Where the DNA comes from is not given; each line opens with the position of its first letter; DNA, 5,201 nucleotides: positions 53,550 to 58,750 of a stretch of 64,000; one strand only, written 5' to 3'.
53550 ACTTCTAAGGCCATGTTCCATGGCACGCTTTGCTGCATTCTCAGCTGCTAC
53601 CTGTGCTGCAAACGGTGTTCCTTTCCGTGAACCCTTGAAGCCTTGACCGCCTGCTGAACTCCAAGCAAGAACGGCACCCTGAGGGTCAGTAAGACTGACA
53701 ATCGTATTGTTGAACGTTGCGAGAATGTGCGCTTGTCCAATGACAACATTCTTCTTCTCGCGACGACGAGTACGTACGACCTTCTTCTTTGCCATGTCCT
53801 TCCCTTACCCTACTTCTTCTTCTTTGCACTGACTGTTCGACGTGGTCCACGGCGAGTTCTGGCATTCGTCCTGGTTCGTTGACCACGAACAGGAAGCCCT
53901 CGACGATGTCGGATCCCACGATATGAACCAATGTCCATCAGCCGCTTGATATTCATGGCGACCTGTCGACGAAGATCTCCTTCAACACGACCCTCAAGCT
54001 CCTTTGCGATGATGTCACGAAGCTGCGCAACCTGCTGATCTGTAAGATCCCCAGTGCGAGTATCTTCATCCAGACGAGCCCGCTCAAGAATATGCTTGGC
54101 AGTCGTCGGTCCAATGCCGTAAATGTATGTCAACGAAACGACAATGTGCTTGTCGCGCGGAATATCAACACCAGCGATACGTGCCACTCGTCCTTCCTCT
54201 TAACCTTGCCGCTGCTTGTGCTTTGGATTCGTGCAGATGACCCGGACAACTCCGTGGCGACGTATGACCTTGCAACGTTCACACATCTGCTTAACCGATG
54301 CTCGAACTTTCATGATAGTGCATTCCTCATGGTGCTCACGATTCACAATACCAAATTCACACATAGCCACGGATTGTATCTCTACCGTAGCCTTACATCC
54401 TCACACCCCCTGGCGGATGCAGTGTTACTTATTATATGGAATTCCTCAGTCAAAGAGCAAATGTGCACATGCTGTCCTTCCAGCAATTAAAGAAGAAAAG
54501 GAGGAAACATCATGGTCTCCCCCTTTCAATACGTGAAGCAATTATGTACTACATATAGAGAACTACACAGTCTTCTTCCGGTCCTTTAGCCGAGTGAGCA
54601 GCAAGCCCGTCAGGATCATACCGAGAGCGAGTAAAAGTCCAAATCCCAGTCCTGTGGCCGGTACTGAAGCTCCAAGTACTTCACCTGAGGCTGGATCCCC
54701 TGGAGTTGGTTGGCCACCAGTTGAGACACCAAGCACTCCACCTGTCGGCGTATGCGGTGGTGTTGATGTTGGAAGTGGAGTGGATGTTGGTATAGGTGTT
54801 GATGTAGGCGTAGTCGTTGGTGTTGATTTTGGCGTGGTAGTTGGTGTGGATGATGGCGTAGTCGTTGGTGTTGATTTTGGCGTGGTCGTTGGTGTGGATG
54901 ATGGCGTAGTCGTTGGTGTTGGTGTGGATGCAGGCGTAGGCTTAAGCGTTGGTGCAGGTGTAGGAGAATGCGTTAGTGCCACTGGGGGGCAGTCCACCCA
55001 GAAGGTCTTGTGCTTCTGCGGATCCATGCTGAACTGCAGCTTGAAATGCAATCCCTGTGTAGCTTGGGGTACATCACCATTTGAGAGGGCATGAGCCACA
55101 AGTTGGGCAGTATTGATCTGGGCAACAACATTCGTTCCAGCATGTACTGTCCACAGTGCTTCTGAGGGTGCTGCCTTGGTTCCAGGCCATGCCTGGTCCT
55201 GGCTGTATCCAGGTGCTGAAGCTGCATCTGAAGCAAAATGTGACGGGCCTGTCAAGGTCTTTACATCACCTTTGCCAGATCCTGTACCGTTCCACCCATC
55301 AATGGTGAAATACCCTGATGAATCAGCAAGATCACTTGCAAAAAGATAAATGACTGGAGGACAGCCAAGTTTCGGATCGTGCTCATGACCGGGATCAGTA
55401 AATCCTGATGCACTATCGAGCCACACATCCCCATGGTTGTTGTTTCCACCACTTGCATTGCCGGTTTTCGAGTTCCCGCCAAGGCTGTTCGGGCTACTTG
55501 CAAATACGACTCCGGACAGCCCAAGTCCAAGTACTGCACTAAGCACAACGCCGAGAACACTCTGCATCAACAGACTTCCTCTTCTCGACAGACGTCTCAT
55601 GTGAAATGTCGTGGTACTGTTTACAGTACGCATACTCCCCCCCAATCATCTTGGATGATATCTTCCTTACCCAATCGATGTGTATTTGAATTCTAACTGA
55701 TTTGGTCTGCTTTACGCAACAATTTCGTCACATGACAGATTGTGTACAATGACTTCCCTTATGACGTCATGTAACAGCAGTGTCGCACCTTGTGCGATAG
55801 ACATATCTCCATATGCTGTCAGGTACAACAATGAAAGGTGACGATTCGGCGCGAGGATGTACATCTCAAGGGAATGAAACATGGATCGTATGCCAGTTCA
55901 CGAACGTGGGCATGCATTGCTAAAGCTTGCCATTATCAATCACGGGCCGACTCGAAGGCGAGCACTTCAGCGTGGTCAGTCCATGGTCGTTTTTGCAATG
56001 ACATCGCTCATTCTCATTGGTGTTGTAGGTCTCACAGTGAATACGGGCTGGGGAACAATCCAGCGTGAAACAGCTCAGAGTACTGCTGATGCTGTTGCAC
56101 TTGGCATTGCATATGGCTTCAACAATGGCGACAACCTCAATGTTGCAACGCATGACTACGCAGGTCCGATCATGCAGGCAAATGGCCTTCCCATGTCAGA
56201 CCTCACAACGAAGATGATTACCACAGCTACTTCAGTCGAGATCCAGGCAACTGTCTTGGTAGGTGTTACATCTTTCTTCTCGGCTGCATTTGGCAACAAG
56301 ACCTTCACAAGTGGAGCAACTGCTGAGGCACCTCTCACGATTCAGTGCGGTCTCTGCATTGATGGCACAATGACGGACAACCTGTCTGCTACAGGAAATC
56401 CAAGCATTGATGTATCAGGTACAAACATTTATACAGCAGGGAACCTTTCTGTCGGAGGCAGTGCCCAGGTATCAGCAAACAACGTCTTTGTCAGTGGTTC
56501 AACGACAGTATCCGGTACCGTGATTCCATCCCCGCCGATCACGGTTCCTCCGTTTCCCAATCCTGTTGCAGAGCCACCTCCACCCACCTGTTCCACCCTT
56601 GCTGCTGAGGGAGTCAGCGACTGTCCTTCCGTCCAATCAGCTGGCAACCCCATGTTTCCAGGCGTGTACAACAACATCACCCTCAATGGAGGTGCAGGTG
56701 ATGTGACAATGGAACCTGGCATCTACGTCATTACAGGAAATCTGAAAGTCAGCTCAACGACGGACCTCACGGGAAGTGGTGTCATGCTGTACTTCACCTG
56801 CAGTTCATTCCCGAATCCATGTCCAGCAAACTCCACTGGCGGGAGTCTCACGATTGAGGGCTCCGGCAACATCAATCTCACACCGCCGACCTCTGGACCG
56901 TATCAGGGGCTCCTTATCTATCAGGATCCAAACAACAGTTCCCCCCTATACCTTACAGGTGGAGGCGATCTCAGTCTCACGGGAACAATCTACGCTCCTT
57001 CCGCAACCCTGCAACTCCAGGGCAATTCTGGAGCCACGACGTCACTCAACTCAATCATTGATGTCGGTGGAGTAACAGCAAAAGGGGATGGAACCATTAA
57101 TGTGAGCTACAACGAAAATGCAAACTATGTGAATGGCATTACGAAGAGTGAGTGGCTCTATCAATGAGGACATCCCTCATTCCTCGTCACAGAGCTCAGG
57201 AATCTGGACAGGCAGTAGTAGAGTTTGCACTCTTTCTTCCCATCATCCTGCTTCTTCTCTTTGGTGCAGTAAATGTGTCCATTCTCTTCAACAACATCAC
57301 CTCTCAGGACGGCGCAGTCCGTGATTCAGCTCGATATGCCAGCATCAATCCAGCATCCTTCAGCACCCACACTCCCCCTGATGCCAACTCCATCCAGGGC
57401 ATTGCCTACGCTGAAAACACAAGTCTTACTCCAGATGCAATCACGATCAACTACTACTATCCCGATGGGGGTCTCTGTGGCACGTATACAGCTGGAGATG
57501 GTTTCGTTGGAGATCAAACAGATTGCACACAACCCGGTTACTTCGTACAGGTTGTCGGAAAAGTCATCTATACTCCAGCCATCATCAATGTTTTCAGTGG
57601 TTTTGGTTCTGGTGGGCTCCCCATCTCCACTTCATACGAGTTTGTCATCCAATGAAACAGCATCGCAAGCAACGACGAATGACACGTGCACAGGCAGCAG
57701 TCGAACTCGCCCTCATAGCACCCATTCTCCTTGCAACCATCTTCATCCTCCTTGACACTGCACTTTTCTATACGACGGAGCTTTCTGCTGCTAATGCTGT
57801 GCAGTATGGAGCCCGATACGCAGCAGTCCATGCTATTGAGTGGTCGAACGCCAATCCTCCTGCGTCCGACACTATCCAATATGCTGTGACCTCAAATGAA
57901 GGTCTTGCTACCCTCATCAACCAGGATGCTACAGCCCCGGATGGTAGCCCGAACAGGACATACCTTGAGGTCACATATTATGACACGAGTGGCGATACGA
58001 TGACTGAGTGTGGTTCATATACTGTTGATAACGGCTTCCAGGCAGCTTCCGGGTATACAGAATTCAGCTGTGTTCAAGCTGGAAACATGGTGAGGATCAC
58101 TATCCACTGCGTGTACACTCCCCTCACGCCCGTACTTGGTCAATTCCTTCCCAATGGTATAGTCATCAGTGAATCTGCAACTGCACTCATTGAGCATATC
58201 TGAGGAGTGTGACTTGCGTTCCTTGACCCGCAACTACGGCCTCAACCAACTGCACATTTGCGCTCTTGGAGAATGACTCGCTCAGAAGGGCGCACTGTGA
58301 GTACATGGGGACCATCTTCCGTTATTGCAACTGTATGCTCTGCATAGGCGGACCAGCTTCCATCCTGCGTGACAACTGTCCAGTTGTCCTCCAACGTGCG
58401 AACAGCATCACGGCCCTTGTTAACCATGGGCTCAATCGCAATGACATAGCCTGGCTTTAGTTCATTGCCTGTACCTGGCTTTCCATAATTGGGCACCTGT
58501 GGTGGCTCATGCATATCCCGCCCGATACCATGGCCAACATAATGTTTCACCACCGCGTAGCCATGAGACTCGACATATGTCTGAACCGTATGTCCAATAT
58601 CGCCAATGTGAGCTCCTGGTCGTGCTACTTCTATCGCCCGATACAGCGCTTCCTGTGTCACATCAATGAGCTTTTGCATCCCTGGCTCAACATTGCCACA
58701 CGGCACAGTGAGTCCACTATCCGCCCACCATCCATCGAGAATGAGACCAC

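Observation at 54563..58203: Pseudopilin trio plus sortase-substrate-like surface protein inserted into the conserved secY-adk-map / rpmJ-rpsM ribosomal block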

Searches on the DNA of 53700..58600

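Call 40: search_rna_families(source=window, start=53700, end=58600, threshold=evalue, max_evalue=1)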
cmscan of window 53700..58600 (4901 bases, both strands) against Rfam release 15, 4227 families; matches with E-value up to 1: 1.
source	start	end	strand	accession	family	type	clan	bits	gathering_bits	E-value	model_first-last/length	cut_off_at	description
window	54155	54224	-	RF00140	Alpha_RBS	Cis-reg;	-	20.3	38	0.17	1-110/110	no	Alpha operon ribosome binding site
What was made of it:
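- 54314..54462 (-): rpmJ promoter and 5' leader. This is host sequence that lies just outside the insert. The -10 TATAAT is at 54437..54432, and candidate -35 hexamers lie at 54456-54462. No Rfam family matches (call 40).
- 55634..55880 (.): Divergent intergenic region. It holds the two palindromes (55761-55770 and 55783-55797) and better-conserved blocks such as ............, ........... and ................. No Rfam hit (call 40).
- Tried and rejected: An E-value scan of 53700-58600 gave only a sub-threshold Alpha_RBS hit near rpsM (call 40).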

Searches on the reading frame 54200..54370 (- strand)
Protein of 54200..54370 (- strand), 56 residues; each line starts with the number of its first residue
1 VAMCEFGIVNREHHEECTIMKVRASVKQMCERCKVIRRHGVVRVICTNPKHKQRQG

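Call 3: search_protein_families(library=pfam, proteins=[window:54200-54370:-], max_evalue=0.1)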
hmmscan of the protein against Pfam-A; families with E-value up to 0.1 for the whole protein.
window:54200-54370:- (56 aa): 1 family
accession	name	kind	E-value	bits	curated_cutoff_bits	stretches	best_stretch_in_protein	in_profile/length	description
PF00444.23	Ribosomal_L36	-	3.4e-20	72.3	26.1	1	20-56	1-38/38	Ribosomal protein L36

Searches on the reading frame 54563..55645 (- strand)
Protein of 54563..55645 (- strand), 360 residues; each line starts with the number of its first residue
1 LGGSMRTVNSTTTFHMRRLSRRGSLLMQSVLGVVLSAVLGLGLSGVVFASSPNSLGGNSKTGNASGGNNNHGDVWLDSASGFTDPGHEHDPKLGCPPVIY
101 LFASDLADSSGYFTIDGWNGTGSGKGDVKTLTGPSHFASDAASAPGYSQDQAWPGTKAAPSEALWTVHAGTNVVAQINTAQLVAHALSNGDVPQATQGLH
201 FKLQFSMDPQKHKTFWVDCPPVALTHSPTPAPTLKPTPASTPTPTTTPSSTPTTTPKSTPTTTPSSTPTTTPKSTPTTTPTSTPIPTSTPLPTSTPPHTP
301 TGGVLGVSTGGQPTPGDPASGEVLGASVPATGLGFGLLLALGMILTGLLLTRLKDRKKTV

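Call 3: search_protein_families(library=pfam, proteins=[window:54563-55645:-], max_evalue=0.1)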
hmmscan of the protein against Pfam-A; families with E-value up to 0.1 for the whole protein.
window:54563-55645:- (360 aa): 0 families

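Call 4: search_protein_families(library=ncbifam, proteins=[window:54563-55645:-], max_evalue=0.1)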
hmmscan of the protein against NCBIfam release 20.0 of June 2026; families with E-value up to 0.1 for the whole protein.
window:54563-55645:- (360 aa): 0 families

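Call 52: search_protein_families(library=ncbifam, proteins=[window:54563-55633:-], max_evalue=10)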
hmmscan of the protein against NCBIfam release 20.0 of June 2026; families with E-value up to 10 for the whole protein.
window:54563-55633:- (356 aa): 2 families
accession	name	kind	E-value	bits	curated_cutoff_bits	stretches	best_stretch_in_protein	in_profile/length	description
NF033761.1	gliding_GltJ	equivalog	0.93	8.5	450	1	146-291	346-480/671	adventurous gliding motility protein GltJ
TIGR04526.1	predic_Ig_block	subfamily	8.9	5.1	150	0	223-293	79-149/693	putative immunoglobulin-blocking virulence protein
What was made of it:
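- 54563..55633 (-): Secreted surface protein of 356 aa. It has a signal peptide, a beta-sandwich domain of about 170 aa, a Pro/Thr-rich linker encoded by 24-nt repeats (54741-54962), and a C-terminal VPATG + hydrophobic segment + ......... tail. There is no Pfam or NCBIfam match (calls 3, 4, 52).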

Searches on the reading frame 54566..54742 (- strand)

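Call 52: search_protein_families(library=ncbifam, proteins=[window:54566-54742:-], max_evalue=10)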
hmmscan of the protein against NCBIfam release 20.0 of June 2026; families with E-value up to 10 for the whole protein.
seq(59 aa): 1 family
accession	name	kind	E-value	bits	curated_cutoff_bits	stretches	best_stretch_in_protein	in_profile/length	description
NF045529.2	Heimdall-CTERM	domain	9.2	6.9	24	1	33-52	4-23/26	Heimdall-CTERM domain-containing surface protein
